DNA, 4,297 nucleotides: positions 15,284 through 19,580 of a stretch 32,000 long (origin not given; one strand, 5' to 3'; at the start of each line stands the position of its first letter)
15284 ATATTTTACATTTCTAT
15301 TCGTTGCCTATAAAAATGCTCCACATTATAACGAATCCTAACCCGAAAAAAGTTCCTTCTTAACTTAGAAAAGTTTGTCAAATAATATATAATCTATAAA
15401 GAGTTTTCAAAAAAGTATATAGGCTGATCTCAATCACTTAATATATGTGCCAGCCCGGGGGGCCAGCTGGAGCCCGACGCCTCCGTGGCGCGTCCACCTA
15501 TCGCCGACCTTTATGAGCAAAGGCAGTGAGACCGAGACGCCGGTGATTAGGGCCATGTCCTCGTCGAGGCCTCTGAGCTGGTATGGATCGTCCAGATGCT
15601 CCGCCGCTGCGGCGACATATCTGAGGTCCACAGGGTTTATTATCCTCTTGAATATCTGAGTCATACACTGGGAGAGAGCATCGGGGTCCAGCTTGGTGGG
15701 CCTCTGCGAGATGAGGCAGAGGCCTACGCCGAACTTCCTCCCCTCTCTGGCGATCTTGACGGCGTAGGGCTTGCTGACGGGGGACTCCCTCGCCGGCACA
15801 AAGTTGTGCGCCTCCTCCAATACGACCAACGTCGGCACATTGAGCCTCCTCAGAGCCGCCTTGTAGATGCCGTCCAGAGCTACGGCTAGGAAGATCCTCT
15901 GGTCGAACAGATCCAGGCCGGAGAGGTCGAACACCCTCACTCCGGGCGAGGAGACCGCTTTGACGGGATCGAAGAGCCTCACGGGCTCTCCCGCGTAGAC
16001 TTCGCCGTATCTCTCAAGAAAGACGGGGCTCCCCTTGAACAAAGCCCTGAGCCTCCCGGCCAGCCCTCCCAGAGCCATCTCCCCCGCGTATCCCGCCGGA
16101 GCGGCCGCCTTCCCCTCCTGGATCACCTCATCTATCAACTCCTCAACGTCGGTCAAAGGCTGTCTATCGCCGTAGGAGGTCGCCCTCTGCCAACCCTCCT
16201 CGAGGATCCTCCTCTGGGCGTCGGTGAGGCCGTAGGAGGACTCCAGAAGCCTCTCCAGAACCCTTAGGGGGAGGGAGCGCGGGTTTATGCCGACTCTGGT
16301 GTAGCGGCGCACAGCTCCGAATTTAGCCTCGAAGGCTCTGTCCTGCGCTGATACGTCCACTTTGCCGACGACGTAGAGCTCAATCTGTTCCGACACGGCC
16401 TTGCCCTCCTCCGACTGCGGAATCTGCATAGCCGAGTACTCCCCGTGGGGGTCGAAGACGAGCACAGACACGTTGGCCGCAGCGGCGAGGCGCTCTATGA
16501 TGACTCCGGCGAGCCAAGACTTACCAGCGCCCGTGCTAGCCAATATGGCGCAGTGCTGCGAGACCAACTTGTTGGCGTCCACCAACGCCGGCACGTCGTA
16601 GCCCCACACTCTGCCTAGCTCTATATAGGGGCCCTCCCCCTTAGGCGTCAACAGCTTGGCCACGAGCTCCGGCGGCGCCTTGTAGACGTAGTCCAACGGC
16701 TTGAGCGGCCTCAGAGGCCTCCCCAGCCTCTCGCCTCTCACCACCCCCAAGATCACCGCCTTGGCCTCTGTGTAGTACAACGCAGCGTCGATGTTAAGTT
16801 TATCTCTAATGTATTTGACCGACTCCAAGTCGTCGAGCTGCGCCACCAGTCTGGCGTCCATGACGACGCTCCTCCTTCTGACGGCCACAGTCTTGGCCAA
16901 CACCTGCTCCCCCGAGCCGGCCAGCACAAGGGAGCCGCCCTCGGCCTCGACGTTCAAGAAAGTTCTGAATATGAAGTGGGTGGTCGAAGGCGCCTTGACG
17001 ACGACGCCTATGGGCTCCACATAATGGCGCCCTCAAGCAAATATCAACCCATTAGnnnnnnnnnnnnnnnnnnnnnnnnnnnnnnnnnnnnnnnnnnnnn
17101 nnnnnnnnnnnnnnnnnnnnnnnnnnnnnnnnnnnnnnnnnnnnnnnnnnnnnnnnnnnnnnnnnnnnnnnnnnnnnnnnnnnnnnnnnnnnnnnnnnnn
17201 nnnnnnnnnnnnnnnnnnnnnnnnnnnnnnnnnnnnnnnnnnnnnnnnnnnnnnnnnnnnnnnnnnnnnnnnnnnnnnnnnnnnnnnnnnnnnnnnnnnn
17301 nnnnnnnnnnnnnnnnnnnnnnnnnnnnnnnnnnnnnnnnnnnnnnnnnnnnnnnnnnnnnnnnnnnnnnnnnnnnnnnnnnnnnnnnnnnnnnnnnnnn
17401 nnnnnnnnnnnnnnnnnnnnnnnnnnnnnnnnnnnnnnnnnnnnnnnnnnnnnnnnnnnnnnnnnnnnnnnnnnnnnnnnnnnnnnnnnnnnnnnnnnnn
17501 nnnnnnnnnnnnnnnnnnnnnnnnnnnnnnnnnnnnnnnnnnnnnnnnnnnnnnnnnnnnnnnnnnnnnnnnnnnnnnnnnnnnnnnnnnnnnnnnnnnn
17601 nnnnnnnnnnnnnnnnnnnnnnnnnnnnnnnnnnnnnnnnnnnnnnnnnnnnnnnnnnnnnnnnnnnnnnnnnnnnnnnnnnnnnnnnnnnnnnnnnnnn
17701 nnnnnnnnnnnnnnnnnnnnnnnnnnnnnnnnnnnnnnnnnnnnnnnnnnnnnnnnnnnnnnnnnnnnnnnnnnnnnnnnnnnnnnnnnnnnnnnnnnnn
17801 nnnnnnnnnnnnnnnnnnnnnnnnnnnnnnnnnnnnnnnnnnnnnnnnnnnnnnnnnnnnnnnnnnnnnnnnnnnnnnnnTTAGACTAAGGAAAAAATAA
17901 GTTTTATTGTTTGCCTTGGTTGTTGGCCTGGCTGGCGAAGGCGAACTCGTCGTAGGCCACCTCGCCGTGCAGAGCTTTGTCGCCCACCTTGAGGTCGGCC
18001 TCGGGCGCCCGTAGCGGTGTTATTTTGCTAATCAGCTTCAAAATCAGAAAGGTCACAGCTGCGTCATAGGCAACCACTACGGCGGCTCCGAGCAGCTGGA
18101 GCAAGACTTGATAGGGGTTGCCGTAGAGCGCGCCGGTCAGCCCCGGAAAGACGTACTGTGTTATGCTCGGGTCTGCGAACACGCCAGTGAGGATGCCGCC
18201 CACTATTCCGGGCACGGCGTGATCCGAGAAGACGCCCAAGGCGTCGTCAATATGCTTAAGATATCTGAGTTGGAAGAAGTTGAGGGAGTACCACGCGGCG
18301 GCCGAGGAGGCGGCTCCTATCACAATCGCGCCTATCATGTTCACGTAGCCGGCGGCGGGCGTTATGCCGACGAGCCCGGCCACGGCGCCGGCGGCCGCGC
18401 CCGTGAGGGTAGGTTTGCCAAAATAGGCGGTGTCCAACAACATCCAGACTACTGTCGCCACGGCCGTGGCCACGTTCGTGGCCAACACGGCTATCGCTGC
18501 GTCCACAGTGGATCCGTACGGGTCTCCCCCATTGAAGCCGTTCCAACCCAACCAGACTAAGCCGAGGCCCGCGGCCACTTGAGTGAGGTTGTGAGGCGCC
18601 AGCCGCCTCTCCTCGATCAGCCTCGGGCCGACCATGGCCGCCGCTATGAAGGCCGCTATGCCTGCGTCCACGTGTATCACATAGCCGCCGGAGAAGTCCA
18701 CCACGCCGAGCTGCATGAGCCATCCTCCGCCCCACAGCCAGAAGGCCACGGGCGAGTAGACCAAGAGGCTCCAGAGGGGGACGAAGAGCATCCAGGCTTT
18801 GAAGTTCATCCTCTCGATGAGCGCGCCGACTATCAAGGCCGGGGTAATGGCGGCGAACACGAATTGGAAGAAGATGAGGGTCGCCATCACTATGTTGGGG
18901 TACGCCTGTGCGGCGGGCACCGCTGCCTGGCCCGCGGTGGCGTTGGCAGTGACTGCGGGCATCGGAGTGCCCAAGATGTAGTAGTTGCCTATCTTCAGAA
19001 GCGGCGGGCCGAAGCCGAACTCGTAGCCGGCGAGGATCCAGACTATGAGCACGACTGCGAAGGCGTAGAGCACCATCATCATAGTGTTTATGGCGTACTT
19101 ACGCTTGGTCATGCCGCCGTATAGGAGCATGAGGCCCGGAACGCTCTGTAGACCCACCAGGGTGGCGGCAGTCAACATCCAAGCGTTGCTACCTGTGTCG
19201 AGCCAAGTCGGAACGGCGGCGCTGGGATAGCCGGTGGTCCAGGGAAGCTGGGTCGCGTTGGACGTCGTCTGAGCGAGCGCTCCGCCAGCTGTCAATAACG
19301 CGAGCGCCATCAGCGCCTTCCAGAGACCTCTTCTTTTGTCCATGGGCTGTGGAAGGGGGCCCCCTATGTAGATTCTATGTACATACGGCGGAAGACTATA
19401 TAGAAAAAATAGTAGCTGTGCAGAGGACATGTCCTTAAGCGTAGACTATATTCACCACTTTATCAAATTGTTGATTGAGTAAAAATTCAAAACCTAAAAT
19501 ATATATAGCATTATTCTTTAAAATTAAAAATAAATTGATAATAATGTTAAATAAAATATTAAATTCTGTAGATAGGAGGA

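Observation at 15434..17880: Nuclease-less two-ATPase module (mini SMC/Rad50-head-like ATPase plus HerA-like translocase) between two ammonium-transporter paralogs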

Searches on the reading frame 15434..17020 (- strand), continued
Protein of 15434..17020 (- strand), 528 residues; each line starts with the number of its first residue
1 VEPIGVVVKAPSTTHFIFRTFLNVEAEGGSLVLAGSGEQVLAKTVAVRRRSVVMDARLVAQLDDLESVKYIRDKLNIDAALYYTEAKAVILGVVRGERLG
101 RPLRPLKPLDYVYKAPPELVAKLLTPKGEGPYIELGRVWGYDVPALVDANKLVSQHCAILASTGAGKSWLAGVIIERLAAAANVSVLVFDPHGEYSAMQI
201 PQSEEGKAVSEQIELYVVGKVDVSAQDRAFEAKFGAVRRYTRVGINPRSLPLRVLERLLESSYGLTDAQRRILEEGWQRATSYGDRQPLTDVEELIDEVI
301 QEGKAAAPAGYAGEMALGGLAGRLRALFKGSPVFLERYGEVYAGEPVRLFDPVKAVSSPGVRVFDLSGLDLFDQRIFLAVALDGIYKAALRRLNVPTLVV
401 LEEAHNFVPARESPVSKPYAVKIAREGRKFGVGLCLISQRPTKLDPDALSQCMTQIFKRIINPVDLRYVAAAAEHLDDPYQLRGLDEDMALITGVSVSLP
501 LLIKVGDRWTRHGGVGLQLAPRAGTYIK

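Call 85: predict_structure(alignment_id=A5)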
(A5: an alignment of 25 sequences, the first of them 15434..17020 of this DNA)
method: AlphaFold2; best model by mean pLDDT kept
length: 528 residues; sequences in the alignment: 25
mean_pLDDT: 89.4   pTM: 0.87
mean pLDDT of the five models: 89.4, 89.4, 88.3, 88.0, 87.1
residues with pLDDT >= 90: 384; 70-90: 99; 50-70: 39; < 50: 6
segments of 3 or more residues with pLDDT < 50: 523-528
pLDDT, mean of each block of 10 residues (from residue 1): 90 92 82 90 89 62 69 60 86 88 91 92 84 93 93 95 88 95 95 93 93 96 92 93 95 95 94 94 80 95 93 94 96 92 92 95 97 97 96 95 96 95 95 96 94 95 90 81 90 92 93 62 47
secondary structure, 60 per line:
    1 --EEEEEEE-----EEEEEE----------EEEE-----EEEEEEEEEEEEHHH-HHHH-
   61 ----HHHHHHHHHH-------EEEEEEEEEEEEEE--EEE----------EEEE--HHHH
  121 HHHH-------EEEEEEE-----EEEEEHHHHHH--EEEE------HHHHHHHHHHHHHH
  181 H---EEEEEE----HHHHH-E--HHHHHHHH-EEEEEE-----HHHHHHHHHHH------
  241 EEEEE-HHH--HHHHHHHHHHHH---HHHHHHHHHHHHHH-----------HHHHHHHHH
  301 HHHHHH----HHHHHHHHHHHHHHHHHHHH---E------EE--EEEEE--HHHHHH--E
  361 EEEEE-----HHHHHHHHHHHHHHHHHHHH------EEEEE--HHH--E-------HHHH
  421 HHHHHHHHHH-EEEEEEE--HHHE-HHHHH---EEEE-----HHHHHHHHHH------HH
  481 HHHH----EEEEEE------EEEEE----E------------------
elements in order: E3-9 E15-20 E31-34 E40-51 H56-59 H65-74 E82-95 E98-100 E111-114 H117-124 E132-138 E144-148 H149-154 E157-160 H167-181 E185-190 H195-199 H204-211 E213-218 H224-234 E241-245 H252-263 H267-280 H292-306 H311-330 E345-349 H352-357 E360-365 H371-390 E397-401 H417-430 E432-438 H446-450 E454-457 H463-472 H479-484 E489-494 E501-505

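Call 89: fold_search(model_id=the predicted structure, library=pdb)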
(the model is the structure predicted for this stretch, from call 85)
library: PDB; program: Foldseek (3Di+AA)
matches with E <= 10: 1461; with E <= 0.001: 264
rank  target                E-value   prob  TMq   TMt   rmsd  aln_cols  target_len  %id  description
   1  9x1m_A                1.2e-37  1.00  0.71  0.65   6.0       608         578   24  The cryo-EM structure of HerA-NurA complex with AMPPNP and dsDNA from Thermococcus kodakarensis (released 2026-02-04)
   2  4d2i_B                5.6e-36  1.00  0.70  0.80   4.6       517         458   25  Crystal structure of the HerA hexameric DNA translocase from Sulfolobus solfataricus bound to AMP-PNP (released 2014-12-03)
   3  9x1l_A                9.1e-36  1.00  0.59  0.55   7.4       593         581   24  The cryo-EM structure of HerA-NurA complex with AMPPNP from Thermococcus kodakarensis (released 2026-02-04)
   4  4d2i_A                4.8e-35  1.00  0.70  0.79   4.7       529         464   24  Crystal structure of the HerA hexameric DNA translocase from Sulfolobus solfataricus bound to AMP-PNP (released 2014-12-03)
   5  8wld_A                1.8e-28  1.00  0.65  0.71   5.9       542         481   21  Cryo-EM structure of SIR2/HerA antiphage complex (released 2024-09-11)
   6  8zis_A                2.7e-28  1.00  0.64  0.61   7.2       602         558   19  HerA Hexamer (released 2025-03-12)
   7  8wiv_O                2.8e-28  1.00  0.67  0.55   6.4       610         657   18  Cryo-EM structure of a bacterial protein (released 2024-09-11)
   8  8yhx_A                3.4e-28  1.00  0.62  0.58  11.6       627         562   18  Cryo-EM structure of the trimeric HerA (released 2024-11-06)
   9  8wod_O                9.9e-28  1.00  0.66  0.63   7.3       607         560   20  Cryo-EM structure of SIR2/HerA complex (released 2024-09-11)
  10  8sub_O                1.6e-27  1.00  0.62  0.56   7.8       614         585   17  E. coli SIR2-HerA complex (dodecamer SIR2 pentamer HerA) (released 2023-12-27)
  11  8zis_C                2.0e-27  1.00  0.65  0.61   6.8       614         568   18  HerA Hexamer (released 2025-03-12)
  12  8wld_L                2.2e-27  1.00  0.62  0.50  11.9       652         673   18  Cryo-EM structure of SIR2/HerA antiphage complex (released 2024-09-11)
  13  8wiv_D                2.4e-27  1.00  0.67  0.60   6.8       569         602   21  Cryo-EM structure of a bacterial protein (released 2024-09-11)
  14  8wiv_L                2.6e-27  1.00  0.67  0.56   7.5       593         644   19  Cryo-EM structure of a bacterial protein (released 2024-09-11)
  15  8wod_D                3.5e-27  1.00  0.67  0.71   6.0       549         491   22  Cryo-EM structure of SIR2/HerA complex (released 2024-09-11)
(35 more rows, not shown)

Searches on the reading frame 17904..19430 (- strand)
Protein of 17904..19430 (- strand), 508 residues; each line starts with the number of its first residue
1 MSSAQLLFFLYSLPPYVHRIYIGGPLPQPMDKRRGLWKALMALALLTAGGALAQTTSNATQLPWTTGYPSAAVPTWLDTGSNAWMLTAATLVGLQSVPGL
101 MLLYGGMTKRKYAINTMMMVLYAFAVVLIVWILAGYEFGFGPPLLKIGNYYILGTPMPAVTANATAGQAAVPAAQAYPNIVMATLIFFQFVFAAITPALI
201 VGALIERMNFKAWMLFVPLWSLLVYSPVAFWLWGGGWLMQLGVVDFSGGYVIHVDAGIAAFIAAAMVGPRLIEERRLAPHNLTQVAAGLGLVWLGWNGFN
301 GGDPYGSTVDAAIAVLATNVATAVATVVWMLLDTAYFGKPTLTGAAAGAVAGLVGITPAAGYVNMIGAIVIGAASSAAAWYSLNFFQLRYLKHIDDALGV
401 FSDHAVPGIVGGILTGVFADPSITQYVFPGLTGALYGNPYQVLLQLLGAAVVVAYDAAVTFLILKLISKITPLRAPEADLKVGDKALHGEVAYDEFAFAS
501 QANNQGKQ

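Call 64: find_homologous_proteins(query=window:17904-19430:-, max_evalue=1e-50)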
Query window:17904-19430:- (508 aa): 7652 proteins with E <= 1e-50 among 8000 candidates; the best 120 are listed.
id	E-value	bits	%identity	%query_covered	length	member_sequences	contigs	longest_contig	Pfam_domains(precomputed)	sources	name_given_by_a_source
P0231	0.0e+0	1041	100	94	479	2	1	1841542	PF00909.27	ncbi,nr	ncbi:ammonium transporter [Thermoproteus tenax]|nr:ammonium transporter [Thermoproteus tenax]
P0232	5.6e-238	809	79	89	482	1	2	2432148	PF00909.27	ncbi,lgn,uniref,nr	ncbi:ammonium transporter [Vulcanisaeta souniana]|uniref:Ammonium transporter n=1 Tax=Vulcanisaeta s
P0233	9.9e-237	805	79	89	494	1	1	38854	PF00909.27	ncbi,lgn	-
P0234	1.7e-235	801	82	87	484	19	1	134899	PF00909.27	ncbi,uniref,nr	ncbi:ammonium transporter [Vulcanisaeta distributa]|uniref:ammonium transporter n=1 Tax=Vulcanisaeta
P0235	2.0e-235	801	80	87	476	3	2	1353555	PF00909.27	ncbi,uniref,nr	ncbi:ammonium transporter [Vulcanisaeta sp. JCM 14467]|uniref:ammonium transporter n=1 Tax=Vulcanisa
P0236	4.2e-235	800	79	89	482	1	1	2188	PF00909.27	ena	-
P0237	1.5e-231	788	80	87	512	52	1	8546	PF00909.27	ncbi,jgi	jgi:Amt family ammonium transporter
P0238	6.4e-228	776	82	84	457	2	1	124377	PF00909.27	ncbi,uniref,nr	ncbi:ammonium transporter [Vulcanisaeta distributa]|uniref:ammonium transporter n=1 Tax=Vulcanisaeta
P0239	2.6e-221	754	80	83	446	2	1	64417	PF00909.27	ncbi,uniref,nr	ncbi:ammonium transporter [Vulcanisaeta souniana]|uniref:ammonium transporter n=1 Tax=Vulcanisaeta s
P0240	3.0e-204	698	71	86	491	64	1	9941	PF00909.27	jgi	-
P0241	7.1e-204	696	65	94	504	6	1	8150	PF00909.27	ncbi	-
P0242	1.1e-200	686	70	86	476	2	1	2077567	PF00909.27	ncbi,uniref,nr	ncbi:ammonium transporter [Caldivirga maquilingensis IC-167]|uniref:Ammonium transporter n=2 Tax=Cal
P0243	2.0e-199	682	70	88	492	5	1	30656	PF00909.27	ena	-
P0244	9.4e-198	676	69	87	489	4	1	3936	PF00909.27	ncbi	-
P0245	5.7e-196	670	67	91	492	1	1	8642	PF00909.27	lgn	-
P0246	2.9e-174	599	61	91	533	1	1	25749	PF00909.27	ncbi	-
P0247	1.6e-171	590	64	86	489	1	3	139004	PF00909.27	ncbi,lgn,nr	ncbi:MAG: ammonium transporter [Sulfolobaceae archaeon]|nr:ammonium transporter [Sulfolobaceae archa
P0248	6.2e-171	588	62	91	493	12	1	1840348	PF00909.27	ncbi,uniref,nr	ncbi:ammonium transporter [Metallosphaera cuprina]|uniref:Ammonium transporter n=1 Tax=Metallosphaer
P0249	2.4e-170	586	60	92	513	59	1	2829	PF00909.27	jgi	-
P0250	6.5e-170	584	61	89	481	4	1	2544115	PF00909.27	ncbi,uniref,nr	ncbi:ammonium transporter [Metallosphaera hakonensis JCM 8857 = DSM 7519]|uniref:Ammonium transporte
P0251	3.8e-169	582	62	87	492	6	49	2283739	PF00909.27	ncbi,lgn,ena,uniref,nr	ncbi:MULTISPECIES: ammonium transporter [Metallosphaera]|uniref:Ammonium transporter n=1 Tax=Metallo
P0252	4.3e-169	582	62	87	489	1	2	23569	PF00909.27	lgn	-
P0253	8.5e-169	581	60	89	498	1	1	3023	PF00909.27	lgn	-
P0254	8.9e-169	581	63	85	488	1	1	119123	PF00909.27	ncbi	ncbi:MAG: ammonium transporter [Thermoprotei archaeon]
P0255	9.7e-169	581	64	85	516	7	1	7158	PF00909.27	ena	-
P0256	1.3e-168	580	62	87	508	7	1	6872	PF00909.27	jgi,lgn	jgi:Amt family ammonium transporter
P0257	2.0e-168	580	62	85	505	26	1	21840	PF00909.27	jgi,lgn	jgi:Amt family ammonium transporter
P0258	2.2e-168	579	61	88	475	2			PF00909.27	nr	nr:ammonium transporter [Metallosphaera tengchongensis]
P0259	2.9e-168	579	63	85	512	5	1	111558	PF00909.27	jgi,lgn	jgi:Amt family ammonium transporter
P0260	4.7e-168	578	63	85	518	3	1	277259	PF00909.27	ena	-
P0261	5.0e-168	578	61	89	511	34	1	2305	PF00909.27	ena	-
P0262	5.5e-168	578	62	87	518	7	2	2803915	PF00909.27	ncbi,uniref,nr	ncbi:ammonium transporter [Sulfurisphaera ohwakuensis]|uniref:Ammonium transporter n=1 Tax=Sulfurisp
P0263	1.1e-167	577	60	87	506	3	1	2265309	PF00909.27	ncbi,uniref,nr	ncbi:ammonium transporter [Acidianus sulfidivorans JP7]|uniref:Ammonium transporter n=1 Tax=Acidianu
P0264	2.2e-167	576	63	85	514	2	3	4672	PF00909.27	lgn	-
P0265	2.8e-167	576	63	85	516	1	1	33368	PF00909.27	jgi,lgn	-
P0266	3.8e-167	575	58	94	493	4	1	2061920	PF00909.27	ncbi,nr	ncbi:ammonium transporter [Sulfolobus acidocaldarius SUSAZ]|nr:ammonium transporter [Sulfolobus acid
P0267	2.6e-166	573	61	87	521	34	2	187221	PF00909.27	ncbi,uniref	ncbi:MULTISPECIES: ammonium transporter [unclassified Stygiolobus]|uniref:ammonium transporter n=1 T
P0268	3.1e-166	572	60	92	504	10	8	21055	PF00909.27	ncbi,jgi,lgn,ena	jgi:Amt family ammonium transporter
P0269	4.1e-166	572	60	88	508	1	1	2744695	PF00909.27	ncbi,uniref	ncbi:ammonium transporter [Sulfolobus tengchongensis]|uniref:Ammonium transporter n=1 Tax=Sulfolobus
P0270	7.6e-166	571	62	85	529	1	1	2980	PF00909.27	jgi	-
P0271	8.9e-166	571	60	87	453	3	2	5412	PF00909.27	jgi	jgi:ammonium transporter, Amt family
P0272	1.3e-165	570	58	92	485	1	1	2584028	PF00909.27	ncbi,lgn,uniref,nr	ncbi:ammonium transporter [Acidianus sp. HS-5]|uniref:ammonium transporter n=1 Tax=Acidianus sp. HS-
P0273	1.3e-165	570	59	87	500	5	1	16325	PF00909.27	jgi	-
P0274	1.6e-165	570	63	85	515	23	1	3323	PF00909.27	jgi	-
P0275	2.1e-165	570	62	85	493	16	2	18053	PF00909.27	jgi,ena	-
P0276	2.4e-165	569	59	87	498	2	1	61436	PF00909.27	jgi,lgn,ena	-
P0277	3.1e-165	569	60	87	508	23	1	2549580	PF00909.27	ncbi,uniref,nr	ncbi:ammonium transporter [Sulfolobus sp. E11-6]|uniref:ammonium transporter n=1 Tax=Sulfolobus sp. 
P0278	4.4e-165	569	60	86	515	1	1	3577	PF00909.27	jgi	jgi:ammonium transporter, Amt family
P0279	1.8e-164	566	60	87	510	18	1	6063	PF00909.27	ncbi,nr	ncbi:ammonium transporter [Sulfolobus sp. D5]|nr:ammonium transporter [Sulfolobus sp. D5]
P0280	2.3e-164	566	62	84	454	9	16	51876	PF00909.27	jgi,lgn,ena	jgi:ammonium transporter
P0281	8.7e-164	564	60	87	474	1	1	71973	PF00909.27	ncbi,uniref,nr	ncbi:ammonium transporter [Candidatus Acidianus copahuensis]|uniref:Ammonium transporter n=1 Tax=Can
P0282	1.8e-163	563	62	83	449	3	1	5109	PF00909.27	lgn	-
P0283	2.3e-163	563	61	85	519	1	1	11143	PF00909.27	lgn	-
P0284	4.5e-163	562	60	87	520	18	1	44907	PF00909.27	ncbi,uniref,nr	ncbi:ammonium transporter [Sulfuracidifex metallicus]|uniref:ammonium transporter n=1 Tax=Sulfuracid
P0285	4.6e-163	562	62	83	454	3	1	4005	PF00909.27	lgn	-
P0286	4.7e-163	562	62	83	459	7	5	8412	PF00909.27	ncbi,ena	-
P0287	6.7e-163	561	62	85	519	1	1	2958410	PF00909.27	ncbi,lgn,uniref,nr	ncbi:ammonium transporter [Stygiolobus caldivivus]|uniref:Ammonium transporter n=1 Tax=Stygiolobus c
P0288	7.7e-163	561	58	87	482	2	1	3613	PF00909.27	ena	-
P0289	8.4e-163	561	60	87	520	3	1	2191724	PF00909.27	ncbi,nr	ncbi:ammonium transporter [Sulfuracidifex metallicus DSM 6482 = JCM 9184]|nr:ammonium transporter [S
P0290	8.9e-163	561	59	87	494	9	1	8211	PF00909.27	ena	-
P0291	1.3e-162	560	60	87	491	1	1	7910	PF00909.27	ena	-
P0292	1.4e-162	560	61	84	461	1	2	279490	PF00909.27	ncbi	ncbi:MAG: ammonium transporter [Nitrososphaerales archaeon]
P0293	2.5e-162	559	61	83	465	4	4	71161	PF00909.27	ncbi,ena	-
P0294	3.7e-162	559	59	87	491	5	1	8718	PF00909.27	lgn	-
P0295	7.4e-162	558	59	87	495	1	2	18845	PF00909.27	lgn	-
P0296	8.4e-162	558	60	83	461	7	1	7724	PF00909.27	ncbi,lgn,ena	-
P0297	9.5e-162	558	59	87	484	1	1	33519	PF00909.27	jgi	jgi:Amt family ammonium transporter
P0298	1.2e-161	557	61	83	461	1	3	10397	PF00909.27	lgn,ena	-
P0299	1.2e-161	557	61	83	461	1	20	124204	PF00909.27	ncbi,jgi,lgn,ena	-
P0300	1.2e-161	557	61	83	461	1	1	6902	PF00909.27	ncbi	-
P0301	1.3e-161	557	61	83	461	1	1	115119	PF00909.27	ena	-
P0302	1.4e-161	557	59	84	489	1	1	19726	PF00909.27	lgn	-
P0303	1.4e-161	557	58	90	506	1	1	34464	PF00909.27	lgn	-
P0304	1.5e-161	557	60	85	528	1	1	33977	PF00909.27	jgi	-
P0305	1.9e-161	557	60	84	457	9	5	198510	PF00909.27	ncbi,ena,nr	ncbi:ammonium transporter [archaeon 13_1_20CM_2_54_9]|nr:MAG: ammonium transporter [archaeon 13_1_20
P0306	3.1e-161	556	59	87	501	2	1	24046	PF00909.27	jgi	jgi:Amt family ammonium transporter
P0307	4.3e-161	555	61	83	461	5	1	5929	PF00909.27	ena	-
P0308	4.4e-161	555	62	84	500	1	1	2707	PF00909.27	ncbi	-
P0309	4.7e-161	555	61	83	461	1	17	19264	PF00909.27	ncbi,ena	-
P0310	6.5e-161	555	58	89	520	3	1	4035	PF00909.27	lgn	-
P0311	6.9e-161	555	59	86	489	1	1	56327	PF00909.27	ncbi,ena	-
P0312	9.5e-161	554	59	87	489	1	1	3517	PF00909.27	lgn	-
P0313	1.0e-160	554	61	83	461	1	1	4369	PF00909.27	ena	-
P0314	1.1e-160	554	57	90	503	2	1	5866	PF00909.27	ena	-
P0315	1.2e-160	554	59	88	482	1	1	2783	PF00909.27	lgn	-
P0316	2.5e-160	553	57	90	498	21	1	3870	PF00909.27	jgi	jgi:ammonium transporter, Amt family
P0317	2.9e-160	553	60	84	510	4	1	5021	PF00909.27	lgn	-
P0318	3.7e-160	552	57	89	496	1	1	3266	PF00909.27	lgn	-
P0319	3.8e-160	552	62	84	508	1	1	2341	PF00909.27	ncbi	-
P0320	4.1e-160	552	58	87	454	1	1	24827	PF00909.27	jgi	jgi:Amt family ammonium transporter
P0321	4.4e-160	552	61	83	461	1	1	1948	PF00909.27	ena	-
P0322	5.0e-160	552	56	91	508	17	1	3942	PF00909.27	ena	-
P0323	5.4e-160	552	61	83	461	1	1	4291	PF00909.27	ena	-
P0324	6.8e-160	551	56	92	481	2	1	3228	PF00909.27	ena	-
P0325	1.2e-159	551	60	84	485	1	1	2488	PF00909.27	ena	-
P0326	1.4e-159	550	59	83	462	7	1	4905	PF00909.27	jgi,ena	-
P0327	2.1e-159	550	56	94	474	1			PF00909.27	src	-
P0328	3.8e-159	549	58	87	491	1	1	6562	PF00909.27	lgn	-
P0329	6.6e-159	548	57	87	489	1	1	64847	PF00909.27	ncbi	-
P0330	8.8e-159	548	58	87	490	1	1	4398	PF00909.27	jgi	jgi:ammonium transporter, Amt family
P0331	1.1e-158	547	54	94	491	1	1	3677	PF00909.27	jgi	jgi:Amt family ammonium transporter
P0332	1.2e-158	547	56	91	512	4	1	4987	PF00909.27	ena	-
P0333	1.4e-158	547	56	94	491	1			PF00909.27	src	-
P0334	1.6e-158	547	57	91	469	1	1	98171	PF00909.27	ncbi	-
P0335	1.8e-158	547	58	86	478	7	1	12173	PF00909.27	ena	-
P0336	2.2e-158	546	55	94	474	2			PF00909.27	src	-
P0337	2.2e-158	546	54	94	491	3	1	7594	PF00909.27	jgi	jgi:Amt family ammonium transporter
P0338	2.6e-158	546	56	90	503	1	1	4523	PF00909.27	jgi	jgi:ammonium transporter, Amt family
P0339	4.3e-158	545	57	88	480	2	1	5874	PF00909.27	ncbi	-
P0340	5.6e-158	545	57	88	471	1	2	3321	PF00909.27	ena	-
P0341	5.8e-158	545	57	87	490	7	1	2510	PF00909.27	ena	-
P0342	7.4e-158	545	60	83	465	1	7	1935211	PF00909.27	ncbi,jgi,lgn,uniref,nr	ncbi:ammonium transporter [Ferroplasma acidarmanus]|uniref:Ammonium transporter n=1 Tax=Ferroplasma 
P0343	8.9e-158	544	59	83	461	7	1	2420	PF00909.27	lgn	-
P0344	1.0e-157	544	58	87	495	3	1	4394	PF00909.27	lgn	-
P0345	1.0e-157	544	59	84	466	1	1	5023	PF00909.27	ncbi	-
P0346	1.1e-157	544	56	91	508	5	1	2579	PF00909.27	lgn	-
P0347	1.1e-157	544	60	83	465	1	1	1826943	PF00909.27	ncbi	ncbi:ammonium transporter [Ferroplasma acidiphilum]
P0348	1.1e-157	544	60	83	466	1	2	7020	PF00909.27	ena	-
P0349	1.1e-157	544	60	83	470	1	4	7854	PF00909.27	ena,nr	nr:ammonium transporter [Ferroplasma acidiphilum]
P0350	1.4e-157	544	57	89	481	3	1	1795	PF00909.27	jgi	jgi:Amt family ammonium transporter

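Call 65: find_encoding_contigs(protein=P0231, flank=10000, max_places=2)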
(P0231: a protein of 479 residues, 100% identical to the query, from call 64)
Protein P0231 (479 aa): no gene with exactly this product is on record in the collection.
